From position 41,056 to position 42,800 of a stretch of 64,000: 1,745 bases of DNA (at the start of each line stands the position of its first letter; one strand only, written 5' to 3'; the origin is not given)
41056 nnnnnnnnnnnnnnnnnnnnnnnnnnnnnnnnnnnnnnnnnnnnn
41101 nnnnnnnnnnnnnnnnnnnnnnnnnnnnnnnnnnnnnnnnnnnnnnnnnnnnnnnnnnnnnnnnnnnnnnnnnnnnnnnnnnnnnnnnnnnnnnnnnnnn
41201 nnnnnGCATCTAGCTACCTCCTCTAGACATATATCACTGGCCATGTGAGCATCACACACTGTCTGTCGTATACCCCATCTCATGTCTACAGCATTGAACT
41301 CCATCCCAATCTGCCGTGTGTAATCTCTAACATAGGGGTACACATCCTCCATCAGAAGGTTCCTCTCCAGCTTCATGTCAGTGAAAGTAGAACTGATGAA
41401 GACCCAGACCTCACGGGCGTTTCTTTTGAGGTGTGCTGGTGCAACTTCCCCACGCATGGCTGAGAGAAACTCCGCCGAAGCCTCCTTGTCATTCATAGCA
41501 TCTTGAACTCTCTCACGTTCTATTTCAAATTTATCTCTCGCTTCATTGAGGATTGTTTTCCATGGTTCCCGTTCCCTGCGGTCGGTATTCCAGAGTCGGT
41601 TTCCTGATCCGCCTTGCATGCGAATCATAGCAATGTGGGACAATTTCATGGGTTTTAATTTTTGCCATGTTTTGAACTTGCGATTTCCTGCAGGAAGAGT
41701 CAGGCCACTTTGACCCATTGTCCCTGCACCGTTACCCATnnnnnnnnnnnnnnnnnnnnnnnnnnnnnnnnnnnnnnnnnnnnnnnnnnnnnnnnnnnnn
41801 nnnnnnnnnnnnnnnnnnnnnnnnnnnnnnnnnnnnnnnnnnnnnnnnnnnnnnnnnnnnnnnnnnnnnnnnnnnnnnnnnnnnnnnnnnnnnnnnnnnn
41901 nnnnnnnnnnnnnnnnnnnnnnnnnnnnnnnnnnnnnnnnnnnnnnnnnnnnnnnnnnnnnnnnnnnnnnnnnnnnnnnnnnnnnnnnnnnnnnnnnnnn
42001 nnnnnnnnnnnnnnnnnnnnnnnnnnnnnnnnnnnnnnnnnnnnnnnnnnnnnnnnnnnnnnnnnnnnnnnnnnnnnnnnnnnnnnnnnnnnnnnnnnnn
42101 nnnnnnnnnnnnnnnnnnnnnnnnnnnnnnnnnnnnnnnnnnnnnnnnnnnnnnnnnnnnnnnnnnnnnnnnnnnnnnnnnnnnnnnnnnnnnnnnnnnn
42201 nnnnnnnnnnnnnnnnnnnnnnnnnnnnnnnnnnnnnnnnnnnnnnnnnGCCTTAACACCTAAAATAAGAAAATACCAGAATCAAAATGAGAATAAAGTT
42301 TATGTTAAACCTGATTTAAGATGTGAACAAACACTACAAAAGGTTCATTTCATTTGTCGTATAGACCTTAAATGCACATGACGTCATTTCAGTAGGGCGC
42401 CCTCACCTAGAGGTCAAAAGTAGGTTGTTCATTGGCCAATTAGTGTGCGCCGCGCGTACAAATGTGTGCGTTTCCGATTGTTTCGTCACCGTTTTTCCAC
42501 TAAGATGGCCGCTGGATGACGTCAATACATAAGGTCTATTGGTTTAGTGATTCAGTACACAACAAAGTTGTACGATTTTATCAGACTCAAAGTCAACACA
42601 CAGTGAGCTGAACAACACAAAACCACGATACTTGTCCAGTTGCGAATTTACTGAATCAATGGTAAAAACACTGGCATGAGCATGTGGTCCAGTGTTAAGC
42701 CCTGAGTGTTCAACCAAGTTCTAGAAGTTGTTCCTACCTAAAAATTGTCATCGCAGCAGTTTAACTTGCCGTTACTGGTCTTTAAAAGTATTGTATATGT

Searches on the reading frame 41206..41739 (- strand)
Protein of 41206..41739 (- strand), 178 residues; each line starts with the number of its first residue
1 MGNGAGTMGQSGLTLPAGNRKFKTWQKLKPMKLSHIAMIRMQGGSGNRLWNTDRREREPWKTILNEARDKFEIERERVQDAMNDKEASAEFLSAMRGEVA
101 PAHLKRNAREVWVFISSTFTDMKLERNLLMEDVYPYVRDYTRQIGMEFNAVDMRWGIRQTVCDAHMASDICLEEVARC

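Call 9: find_homologous_proteins(query=window:41206-41739:-)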
Query seq(178 aa) (178 aa): 17 proteins with E <= 0.001 among 39 candidates.
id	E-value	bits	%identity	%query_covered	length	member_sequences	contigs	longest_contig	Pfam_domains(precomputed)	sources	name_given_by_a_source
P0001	2.6e-94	332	79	100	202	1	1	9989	PF13271.12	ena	-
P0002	1.5e-43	166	47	100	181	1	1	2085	PF13271.12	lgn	-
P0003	6.7e-43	164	49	100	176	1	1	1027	-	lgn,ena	-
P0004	2.8e-42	162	48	100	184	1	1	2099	-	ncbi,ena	-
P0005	8.8e-42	161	46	100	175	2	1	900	PF13271.12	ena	-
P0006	2.1e-38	150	52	74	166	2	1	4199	-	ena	-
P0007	5.7e-31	125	41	84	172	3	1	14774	PF13271.12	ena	-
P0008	3.4e-30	123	40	84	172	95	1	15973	-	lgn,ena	-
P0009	7.9e-29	118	37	100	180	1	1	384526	PF13271.12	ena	-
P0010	5.6e-28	116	44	73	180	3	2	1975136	PF13271.12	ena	-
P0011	8.1e-28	115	44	73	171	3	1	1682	PF13271.12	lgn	-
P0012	2.0e-18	85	38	67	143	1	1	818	-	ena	-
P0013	2.0e-14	72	50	31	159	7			PF13271.12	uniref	uniref:DUF4062 domain-containing protein n=2 Tax=Panagrolaimus TaxID=55784 RepID=A0A914PZA0_9BILA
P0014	6.5e-12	63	53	24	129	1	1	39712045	-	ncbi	ncbi:hypothetical protein PMAYCL1PPCAC_04352, partial [Pristionchus mayeri]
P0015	2.2e-9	55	58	20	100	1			-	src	-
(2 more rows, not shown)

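Call 10: search_protein_families(library=pfam, proteins=[window:41206-41739:-], max_evalue=0.01)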
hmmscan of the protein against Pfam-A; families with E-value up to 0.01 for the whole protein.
seq(178 aa): 1 family
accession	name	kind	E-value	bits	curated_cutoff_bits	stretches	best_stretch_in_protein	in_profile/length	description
PF13271.11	DUF4062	-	9e-06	26.3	24.7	1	113-178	2-53/82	Domain of unknown function (DUF4062)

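Call 11: find_encoding_contigs(protein=P0001, flank=10000, max_places=6)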
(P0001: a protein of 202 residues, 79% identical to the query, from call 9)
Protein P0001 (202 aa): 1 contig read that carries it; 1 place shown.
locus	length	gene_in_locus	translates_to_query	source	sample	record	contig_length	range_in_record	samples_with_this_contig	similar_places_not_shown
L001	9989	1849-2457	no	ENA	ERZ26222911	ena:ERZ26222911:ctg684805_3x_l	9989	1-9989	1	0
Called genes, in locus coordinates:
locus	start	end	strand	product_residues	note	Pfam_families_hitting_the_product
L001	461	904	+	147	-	-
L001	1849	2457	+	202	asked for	PF13271:DUF4062 (faint)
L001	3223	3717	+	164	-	-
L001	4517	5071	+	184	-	-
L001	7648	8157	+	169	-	-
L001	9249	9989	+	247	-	?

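Call 20: list_cluster_members(proteins=[P0001, P0002, P0003, P0004, P0005, P0006, P0007, P0008, P0009, P0010])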
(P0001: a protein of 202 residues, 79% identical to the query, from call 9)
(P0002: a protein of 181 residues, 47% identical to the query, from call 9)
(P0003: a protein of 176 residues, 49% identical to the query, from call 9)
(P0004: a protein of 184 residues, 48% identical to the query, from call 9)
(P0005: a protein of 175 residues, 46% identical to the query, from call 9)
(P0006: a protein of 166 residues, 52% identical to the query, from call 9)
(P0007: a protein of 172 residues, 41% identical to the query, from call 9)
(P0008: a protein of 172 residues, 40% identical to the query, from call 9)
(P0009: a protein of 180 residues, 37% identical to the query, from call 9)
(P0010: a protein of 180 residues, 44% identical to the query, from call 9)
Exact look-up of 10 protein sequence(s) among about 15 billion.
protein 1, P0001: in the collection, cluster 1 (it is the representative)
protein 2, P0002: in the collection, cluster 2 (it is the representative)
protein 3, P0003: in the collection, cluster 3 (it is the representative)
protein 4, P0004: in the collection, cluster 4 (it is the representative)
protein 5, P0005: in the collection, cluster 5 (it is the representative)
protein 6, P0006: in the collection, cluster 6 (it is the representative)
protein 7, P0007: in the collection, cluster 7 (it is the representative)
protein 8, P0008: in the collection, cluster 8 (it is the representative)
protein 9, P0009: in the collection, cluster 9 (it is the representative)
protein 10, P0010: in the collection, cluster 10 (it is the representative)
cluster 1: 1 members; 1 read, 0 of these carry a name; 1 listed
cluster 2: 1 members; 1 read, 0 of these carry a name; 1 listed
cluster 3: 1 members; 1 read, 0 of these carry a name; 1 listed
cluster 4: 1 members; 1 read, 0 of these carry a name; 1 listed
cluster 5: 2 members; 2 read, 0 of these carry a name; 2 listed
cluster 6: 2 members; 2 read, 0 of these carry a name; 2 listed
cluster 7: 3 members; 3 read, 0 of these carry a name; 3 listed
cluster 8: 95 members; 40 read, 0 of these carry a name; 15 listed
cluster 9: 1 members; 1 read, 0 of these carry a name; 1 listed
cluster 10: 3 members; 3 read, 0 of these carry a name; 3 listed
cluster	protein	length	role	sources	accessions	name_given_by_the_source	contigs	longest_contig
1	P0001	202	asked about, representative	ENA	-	-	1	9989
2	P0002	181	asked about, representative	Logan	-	-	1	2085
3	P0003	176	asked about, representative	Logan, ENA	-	-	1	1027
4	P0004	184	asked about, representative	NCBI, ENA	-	-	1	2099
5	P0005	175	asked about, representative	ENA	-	-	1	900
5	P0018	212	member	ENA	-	-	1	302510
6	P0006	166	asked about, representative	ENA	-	-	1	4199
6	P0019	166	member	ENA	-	-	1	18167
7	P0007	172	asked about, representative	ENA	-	-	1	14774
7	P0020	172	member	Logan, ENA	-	-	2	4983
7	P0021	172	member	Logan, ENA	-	-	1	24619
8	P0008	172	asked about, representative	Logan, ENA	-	-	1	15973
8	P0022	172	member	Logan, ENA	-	-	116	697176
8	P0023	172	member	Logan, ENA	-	-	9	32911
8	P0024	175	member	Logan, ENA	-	-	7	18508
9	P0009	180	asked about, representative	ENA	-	-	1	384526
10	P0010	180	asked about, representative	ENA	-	-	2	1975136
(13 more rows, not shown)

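Call 22: find_encoding_contigs(protein=P0009, flank=6000, max_places=3)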
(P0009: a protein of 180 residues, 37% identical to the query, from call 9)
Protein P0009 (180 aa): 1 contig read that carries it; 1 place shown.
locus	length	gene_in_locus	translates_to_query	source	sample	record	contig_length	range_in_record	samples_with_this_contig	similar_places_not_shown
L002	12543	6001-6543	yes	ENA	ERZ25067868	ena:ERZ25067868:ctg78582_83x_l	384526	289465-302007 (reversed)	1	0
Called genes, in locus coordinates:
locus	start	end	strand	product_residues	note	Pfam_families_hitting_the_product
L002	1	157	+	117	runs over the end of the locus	PF10146:zf-C4H2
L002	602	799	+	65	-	-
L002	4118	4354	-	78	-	-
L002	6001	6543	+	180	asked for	PF13271:DUF4062 (weak)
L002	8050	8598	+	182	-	-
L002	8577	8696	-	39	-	-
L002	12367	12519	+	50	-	-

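Call 23: find_encoding_contigs(protein=P0010, flank=6000, max_places=3)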
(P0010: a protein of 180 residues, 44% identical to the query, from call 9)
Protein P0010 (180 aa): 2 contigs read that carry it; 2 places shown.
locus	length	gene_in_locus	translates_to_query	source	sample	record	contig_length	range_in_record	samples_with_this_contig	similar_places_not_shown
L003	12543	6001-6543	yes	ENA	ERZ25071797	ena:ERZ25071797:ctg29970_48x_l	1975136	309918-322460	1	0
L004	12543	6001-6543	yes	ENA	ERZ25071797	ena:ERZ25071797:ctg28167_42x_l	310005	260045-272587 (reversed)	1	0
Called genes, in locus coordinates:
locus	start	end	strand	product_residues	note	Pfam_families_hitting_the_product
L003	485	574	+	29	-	PF10146:zf-C4H2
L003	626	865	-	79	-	-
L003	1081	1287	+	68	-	PF10146:zf-C4H2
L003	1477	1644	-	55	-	-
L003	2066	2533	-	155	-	-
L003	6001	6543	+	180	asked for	PF13271:DUF4062 (weak)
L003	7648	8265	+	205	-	-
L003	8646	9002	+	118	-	-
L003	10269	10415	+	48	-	-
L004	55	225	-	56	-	-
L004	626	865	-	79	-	-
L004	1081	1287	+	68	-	PF10146:zf-C4H2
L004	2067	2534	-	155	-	-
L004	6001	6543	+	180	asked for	PF13271:DUF4062 (weak)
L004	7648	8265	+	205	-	-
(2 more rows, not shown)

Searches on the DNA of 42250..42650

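Call 54: search_rna_families(source=window, start=42250, end=42650, threshold=evalue, max_evalue=1)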
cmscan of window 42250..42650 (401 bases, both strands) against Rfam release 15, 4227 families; matches with E-value up to 1: 1.
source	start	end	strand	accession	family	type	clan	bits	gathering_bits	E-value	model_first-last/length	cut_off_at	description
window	42257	42323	-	RF03266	mir-2943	Gene; miRNA;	-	18.6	76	0.67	1-71/71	no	mir-2943 microRNA precursor family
